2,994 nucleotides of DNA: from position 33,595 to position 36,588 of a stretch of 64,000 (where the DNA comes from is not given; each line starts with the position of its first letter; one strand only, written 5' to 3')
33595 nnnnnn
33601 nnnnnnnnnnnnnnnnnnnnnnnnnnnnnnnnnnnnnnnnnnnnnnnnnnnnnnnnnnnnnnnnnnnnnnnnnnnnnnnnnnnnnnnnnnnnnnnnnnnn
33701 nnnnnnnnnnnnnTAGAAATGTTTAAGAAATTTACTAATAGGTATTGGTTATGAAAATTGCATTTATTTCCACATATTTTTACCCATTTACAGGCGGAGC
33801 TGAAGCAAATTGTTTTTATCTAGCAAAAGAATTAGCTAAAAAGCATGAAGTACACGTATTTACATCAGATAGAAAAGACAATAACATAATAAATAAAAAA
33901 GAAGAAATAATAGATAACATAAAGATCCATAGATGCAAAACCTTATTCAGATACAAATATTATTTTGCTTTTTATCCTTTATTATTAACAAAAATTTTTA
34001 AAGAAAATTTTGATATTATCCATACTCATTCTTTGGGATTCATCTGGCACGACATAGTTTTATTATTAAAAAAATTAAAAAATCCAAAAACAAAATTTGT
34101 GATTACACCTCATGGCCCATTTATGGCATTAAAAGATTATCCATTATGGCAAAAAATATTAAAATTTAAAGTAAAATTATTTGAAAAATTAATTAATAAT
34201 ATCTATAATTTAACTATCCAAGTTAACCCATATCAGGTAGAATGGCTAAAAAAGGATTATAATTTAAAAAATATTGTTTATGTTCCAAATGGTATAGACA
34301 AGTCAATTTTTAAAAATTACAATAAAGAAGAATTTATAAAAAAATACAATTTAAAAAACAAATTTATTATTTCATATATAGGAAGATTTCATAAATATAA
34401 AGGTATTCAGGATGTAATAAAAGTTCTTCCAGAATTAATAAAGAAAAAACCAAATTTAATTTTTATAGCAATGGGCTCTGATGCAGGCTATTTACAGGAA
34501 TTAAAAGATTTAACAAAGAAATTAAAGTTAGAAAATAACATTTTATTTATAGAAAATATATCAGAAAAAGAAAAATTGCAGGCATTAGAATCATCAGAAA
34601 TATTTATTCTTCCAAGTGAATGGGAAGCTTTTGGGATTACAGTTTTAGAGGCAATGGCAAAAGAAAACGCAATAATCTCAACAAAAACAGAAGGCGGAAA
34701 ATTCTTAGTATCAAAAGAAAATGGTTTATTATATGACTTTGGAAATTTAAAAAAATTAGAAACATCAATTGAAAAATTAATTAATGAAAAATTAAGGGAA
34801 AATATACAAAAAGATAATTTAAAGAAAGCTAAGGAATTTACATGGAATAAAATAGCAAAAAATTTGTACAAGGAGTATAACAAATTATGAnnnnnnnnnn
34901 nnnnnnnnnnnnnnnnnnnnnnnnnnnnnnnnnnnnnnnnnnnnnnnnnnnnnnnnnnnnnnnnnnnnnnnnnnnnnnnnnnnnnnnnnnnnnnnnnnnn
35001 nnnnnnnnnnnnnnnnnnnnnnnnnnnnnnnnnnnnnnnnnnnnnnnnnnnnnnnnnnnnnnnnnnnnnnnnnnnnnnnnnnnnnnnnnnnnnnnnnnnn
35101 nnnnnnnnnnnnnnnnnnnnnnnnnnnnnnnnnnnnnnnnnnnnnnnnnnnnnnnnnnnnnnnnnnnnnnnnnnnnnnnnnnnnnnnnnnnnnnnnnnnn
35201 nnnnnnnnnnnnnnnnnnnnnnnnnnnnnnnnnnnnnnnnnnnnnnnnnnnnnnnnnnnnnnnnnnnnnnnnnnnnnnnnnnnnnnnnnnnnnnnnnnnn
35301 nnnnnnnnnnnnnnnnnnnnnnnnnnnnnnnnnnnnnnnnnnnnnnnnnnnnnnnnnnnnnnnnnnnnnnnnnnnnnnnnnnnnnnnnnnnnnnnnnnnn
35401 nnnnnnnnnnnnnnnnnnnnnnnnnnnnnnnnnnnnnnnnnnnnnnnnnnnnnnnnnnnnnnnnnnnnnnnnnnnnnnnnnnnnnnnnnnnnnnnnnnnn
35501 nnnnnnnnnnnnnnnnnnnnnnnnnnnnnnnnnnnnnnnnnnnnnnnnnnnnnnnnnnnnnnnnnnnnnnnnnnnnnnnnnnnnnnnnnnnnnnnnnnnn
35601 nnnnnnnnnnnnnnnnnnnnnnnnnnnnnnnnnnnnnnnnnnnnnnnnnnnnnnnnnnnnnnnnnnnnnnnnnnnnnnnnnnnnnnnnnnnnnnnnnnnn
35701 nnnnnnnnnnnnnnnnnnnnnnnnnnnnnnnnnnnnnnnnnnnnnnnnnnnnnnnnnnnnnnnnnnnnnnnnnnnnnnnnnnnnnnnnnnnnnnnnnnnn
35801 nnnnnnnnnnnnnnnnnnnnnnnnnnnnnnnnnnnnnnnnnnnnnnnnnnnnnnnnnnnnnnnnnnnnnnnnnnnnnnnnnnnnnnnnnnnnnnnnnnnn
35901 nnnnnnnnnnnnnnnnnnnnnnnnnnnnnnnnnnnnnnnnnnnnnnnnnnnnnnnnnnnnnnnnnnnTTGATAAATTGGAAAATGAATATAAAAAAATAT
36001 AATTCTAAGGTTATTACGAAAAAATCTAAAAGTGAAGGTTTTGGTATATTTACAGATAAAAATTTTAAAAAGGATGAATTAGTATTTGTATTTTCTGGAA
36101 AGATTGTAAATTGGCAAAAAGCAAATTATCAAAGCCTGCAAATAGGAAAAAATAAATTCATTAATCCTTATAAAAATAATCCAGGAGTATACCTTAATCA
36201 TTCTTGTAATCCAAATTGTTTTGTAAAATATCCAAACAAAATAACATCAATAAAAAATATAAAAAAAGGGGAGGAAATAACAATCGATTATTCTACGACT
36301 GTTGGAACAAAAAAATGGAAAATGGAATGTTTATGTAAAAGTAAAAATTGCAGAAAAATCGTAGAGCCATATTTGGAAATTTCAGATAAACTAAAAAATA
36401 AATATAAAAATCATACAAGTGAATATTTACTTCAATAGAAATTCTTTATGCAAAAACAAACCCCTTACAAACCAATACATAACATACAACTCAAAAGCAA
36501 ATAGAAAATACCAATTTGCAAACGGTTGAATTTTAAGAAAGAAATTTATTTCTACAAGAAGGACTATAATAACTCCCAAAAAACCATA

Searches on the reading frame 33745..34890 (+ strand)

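Call 12: search_protein_families(library=pfam, proteins=[window:33745-34890:+], max_evalue=0.001)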
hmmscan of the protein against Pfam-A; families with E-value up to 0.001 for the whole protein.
window:33745-34890:+ (381 aa): 5 families
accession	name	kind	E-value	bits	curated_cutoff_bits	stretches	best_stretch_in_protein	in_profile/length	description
PF00534.26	Glycos_transf_1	-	1.5e-31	109.7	26.4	1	194-356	2-167/172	Glycosyl transferases group 1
PF13439.12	Glyco_transf_4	-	2.6e-23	83.4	28.5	1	17-186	2-168/170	Glycosyltransferase Family 4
PF13692.12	Glyco_trans_1_4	-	9.1e-23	81.5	27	1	207-347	2-141/142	Glycosyl transferases group 1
PF13579.12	Glyco_trans_4_4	-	1.5e-06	29.1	29.7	1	17-183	1-158/158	Glycosyl transferase 4-like domain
PF20706.3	GT4-conflict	-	0.00011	21.8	26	1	205-307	196-305/385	Family 4 Glycosyltransferase in conflict systems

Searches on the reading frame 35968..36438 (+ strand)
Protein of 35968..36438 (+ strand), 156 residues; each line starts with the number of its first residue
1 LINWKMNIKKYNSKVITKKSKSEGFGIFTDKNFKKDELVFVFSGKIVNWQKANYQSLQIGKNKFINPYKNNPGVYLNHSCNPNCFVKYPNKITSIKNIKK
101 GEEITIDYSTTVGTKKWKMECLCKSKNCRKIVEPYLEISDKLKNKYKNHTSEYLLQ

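Call 13: search_protein_families(library=pfam, proteins=[window:35968-36438:+], max_evalue=0.001)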
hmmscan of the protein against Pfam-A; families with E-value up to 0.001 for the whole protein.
window:35968-36438:+ (156 aa): 1 family
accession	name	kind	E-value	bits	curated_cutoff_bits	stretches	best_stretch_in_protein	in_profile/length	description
PF00856.33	SET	-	9.7e-15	55.3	22.4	1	24-109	1-105/105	SET domain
